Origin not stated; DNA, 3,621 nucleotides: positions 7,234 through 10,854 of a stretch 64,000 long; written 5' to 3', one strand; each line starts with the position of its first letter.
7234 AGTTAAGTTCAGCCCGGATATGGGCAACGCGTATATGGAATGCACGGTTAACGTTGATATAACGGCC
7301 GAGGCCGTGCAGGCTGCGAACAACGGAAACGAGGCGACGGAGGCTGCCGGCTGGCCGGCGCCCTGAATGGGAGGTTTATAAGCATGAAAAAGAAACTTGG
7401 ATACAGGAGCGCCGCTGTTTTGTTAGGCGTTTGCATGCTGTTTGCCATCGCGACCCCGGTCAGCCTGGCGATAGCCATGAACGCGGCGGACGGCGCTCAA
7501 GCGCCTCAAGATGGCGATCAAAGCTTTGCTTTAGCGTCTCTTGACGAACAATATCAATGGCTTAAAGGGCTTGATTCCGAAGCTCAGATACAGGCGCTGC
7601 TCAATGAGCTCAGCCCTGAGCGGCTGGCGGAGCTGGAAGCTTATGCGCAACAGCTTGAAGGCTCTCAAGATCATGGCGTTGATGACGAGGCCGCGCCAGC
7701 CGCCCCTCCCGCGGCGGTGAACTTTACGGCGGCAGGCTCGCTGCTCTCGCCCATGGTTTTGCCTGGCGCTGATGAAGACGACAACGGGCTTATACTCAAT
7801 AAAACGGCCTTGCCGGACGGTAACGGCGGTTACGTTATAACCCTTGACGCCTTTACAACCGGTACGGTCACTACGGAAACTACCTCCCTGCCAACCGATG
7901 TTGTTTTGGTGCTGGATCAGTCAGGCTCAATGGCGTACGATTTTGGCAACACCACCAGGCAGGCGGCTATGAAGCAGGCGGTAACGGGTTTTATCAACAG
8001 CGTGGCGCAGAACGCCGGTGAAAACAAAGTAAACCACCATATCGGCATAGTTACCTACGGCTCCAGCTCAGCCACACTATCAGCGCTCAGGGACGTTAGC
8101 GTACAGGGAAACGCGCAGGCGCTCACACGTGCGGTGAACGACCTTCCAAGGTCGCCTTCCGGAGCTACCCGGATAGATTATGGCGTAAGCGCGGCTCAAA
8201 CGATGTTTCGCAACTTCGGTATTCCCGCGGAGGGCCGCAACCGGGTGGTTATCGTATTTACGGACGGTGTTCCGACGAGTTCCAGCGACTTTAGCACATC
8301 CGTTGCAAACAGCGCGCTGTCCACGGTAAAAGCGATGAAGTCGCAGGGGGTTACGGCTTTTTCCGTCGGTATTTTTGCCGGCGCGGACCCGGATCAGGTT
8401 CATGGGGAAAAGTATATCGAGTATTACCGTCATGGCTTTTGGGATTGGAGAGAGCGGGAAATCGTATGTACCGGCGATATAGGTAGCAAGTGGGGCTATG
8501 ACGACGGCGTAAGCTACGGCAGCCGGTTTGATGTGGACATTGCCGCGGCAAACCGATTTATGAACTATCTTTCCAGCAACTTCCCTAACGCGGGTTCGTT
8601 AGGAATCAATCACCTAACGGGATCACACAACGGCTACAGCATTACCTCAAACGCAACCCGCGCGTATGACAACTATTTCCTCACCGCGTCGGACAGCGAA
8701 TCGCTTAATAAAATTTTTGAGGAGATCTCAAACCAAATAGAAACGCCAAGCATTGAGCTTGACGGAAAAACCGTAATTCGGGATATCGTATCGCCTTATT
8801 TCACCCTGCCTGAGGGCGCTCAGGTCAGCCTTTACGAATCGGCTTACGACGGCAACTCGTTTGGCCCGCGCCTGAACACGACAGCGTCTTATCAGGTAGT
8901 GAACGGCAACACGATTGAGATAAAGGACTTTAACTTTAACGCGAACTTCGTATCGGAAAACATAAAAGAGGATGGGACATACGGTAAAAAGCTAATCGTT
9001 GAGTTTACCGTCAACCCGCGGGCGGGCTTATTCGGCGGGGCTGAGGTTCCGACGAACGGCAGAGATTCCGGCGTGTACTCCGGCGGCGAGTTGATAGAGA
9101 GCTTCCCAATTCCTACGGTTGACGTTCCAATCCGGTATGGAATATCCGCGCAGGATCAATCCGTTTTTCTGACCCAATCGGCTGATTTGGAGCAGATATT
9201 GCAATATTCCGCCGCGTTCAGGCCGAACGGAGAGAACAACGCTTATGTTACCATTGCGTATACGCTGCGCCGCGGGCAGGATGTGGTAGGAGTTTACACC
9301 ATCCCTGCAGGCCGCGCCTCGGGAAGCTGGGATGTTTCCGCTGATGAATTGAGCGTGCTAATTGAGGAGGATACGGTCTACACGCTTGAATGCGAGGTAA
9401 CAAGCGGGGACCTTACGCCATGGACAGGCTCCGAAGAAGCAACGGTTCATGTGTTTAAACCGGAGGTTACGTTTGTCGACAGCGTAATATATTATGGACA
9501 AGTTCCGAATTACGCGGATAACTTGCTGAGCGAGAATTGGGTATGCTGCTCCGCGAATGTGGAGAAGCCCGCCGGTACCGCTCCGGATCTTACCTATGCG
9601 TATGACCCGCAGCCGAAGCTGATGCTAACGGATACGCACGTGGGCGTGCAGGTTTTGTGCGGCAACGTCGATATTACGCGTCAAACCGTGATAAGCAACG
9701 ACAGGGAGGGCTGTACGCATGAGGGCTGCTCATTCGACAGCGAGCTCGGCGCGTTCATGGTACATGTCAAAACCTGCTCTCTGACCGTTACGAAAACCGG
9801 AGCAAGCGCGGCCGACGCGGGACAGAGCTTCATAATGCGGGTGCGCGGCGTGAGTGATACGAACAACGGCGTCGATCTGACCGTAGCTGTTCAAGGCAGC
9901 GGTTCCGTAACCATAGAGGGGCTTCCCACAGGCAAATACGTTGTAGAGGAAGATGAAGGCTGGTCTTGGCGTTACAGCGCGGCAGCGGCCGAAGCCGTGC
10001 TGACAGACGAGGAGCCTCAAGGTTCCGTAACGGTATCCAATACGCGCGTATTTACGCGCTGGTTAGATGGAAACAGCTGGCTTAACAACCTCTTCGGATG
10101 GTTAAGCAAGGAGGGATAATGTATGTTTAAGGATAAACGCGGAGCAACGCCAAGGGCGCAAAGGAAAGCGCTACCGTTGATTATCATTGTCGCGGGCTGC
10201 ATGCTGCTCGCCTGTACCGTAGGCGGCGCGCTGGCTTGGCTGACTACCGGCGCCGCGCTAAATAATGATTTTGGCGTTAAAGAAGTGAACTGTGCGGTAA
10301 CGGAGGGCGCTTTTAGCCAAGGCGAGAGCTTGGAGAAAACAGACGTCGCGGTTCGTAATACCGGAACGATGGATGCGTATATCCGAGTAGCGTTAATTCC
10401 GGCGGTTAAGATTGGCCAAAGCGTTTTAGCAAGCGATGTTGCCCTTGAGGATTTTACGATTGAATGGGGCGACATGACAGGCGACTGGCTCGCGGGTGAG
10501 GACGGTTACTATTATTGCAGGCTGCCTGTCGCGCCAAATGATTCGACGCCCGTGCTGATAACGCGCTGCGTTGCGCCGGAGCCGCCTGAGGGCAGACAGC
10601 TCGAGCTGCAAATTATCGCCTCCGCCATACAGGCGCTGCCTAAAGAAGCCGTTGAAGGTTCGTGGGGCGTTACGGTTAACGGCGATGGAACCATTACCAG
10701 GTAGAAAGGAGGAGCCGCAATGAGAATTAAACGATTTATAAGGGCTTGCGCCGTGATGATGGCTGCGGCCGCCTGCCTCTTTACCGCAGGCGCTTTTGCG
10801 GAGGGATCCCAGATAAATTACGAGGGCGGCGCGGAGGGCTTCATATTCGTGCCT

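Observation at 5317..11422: Operon of four TasA/camelysin-like paralogues, a vWA protein and an anchored beta-sandwich protein: candidate non-sortase surface fibre with adhesin, no SipW in cis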

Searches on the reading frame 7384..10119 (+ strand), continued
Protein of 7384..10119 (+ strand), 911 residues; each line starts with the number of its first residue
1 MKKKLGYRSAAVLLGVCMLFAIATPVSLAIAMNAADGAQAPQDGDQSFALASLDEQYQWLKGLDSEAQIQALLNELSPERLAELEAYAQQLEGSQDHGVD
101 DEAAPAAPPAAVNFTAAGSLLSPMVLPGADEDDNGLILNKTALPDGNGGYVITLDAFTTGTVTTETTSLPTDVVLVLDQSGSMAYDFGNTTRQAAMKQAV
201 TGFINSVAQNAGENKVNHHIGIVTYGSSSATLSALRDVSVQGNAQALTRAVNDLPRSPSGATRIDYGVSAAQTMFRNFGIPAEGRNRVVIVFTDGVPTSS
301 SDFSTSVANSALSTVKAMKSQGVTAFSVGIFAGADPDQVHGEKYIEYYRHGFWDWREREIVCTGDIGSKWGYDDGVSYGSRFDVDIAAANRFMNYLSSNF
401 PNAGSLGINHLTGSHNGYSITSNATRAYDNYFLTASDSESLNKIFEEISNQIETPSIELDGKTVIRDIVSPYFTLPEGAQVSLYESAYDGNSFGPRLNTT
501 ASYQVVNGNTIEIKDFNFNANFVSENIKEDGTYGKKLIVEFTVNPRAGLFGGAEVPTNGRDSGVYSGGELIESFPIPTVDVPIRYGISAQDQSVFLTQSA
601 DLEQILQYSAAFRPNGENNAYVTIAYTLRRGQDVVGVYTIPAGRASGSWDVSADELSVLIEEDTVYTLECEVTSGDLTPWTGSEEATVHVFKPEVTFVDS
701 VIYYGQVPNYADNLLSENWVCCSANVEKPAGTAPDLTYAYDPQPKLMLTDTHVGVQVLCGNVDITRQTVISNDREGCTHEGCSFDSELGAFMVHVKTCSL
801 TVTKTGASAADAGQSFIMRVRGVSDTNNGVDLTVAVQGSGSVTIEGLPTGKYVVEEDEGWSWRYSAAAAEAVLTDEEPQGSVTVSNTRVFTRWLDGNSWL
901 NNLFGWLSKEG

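Call 41: fold_search(model_id=the predicted structure, library=pdb)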
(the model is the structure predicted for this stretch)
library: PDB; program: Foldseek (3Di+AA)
matches with E <= 10: 1414; with E <= 0.001: 400
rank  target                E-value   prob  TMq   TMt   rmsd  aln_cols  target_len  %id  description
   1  6m3y                  5.7e-25  1.00  0.22  0.24  20.2       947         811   12  Crystal structure of pilus adhesin, SpaC from Lactobacillus rhamnosus GG - open conformation (released 2020-07-29)
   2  6m48_B                9.9e-25  1.00  0.22  0.24  21.1       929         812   12  Crystal structure of pilus adhesin, SpaC from Lactobacillus rhamnosus GG - P21212 form (released 2020-07-29)
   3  7w6b                  1.4e-24  1.00  0.23  0.26  21.0       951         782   13  Crystal Structure of PitA from pilus islet-2 of Streptococcus oralis (released 2022-06-01)
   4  6m48_A                4.8e-23  1.00  0.22  0.24  22.0       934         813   12  Crystal structure of pilus adhesin, SpaC from Lactobacillus rhamnosus GG - P21212 form (released 2020-07-29)
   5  2ww8                  5.0e-12  1.00  0.15  0.16  30.4       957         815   10  Structure of the pilus adhesin (RrgA) from Streptococcus pneumoniae (released 2010-01-19)
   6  3txa                  1.4e-10  1.00  0.14  0.22  23.8       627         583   13  Structural Analysis of Adhesive Tip pilin, GBS104 from Group B Streptococcus agalactiae (released 2013-03-27)
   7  8eok_D                7.7e-10  1.00  0.17  0.22  26.4       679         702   10  Structure of the C3bB proconvertase in complex with lufaxin and factor Xa (released 2023-08-30)
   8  9p97_A                9.6e-10  1.00  0.18  0.21  30.4       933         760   10  CryoEM structure of the closed integrin alphaEbeta7 bound to fab LF61 (released 2025-09-24)
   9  7vcr_A                1.5e-09  1.00  0.15  0.26  15.9       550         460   12  Crystal Structure of PitA fragment from pilus islet-2 of Streptococcus oralis (released 2022-06-01)
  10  7jtn_A                1.8e-09  1.00  0.17  0.21  17.9       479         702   12  Human Complement Factor B Inhibited by a Slow Off-Rate Modified Aptamer of 29 Bases (released 2020-12-09)
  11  3hs0_D                2.0e-09  1.00  0.17  0.21  19.1       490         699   13  Cobra Venom Factor (CVF) in complex with human factor B (released 2009-07-07)
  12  7jtq_A                2.3e-09  1.00  0.16  0.21  17.4       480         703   12  Human Complement Factor B Inhibited by a Slow Off-Rate Modified Aptamer of 31 Bases (released 2020-12-09)
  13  8enu_D                2.9e-09  1.00  0.17  0.21  26.6       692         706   11  Structure of the C3bB proconvertase in complex with lufaxin (released 2023-08-09)
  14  10ps                  2.9e-09  1.00  0.12  0.17  32.7       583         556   11  Crystal structure of SdrD A2-A3-B1-B2 domains from Staphylococcus aureus JH1 (released 2026-02-11)
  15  7noz_F                3.1e-09  1.00  0.17  0.21  16.3       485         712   13  Structure of the nanobody stablized properdin bound alternative pathway proconvertase C3b:FB:FP (released 2022-07-27)
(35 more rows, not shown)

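Call 43: search_protein_families(library=ncbifam, proteins=[L011:7987-8571:+, L011:14250-15059:+], max_evalue=0.01)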
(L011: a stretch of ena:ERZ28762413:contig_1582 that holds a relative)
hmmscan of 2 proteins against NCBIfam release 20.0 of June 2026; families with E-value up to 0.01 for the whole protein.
L011:7987-8571:+ (194 aa): 3 families
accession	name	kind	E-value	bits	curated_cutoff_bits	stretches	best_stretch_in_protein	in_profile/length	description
TIGR02228.1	sigpep_I_arch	equivalog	7.2e-24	84.4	51.85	1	8-146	14-151/158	signal peptidase I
NF046067.1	SigPepSipWBacil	equivalog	1.6e-17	63.7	190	1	22-129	35-145/189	signal peptidase I SipW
TIGR02227.1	sigpep_I_bact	equivalog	1.9e-05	24.6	47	1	10-81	5-79/162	signal peptidase I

L011:14250-15059:+ (269 aa): 2 families
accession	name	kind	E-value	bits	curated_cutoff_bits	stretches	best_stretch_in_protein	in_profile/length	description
TIGR03064.1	sortase_srtB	equivalog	7.2e-48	162.9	153.75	1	54-260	29-234/235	class B sortase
NF040525.1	SrtB_LPKTxSAVK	exception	2.7e-23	82.3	200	1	58-266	25-239/261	class B sortase, LPKTxAVK-specific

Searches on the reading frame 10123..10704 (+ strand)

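Call 3: search_protein_families(library=pfam, proteins=[window:10123-10704:+], max_evalue=1)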
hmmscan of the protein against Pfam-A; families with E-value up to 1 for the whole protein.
window:10123-10704:+ (193 aa): 1 family
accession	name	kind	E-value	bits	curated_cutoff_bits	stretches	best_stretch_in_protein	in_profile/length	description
PF22074.2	Cep192_D5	-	0.34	10.8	27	1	70-89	23-42/178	Cep192 domain 5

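Call 4: search_protein_families(library=ncbifam, proteins=[window:10123-10704:+], max_evalue=1)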
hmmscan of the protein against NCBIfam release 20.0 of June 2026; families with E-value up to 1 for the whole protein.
window:10123-10704:+ (193 aa): 1 family
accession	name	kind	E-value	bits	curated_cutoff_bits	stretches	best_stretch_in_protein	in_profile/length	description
TIGR04090.1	exp_by_SipW_IV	subfamily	2.5e-05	24.1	60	1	27-91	10-78/241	BsaA family SipW-dependent biofilm matrix protein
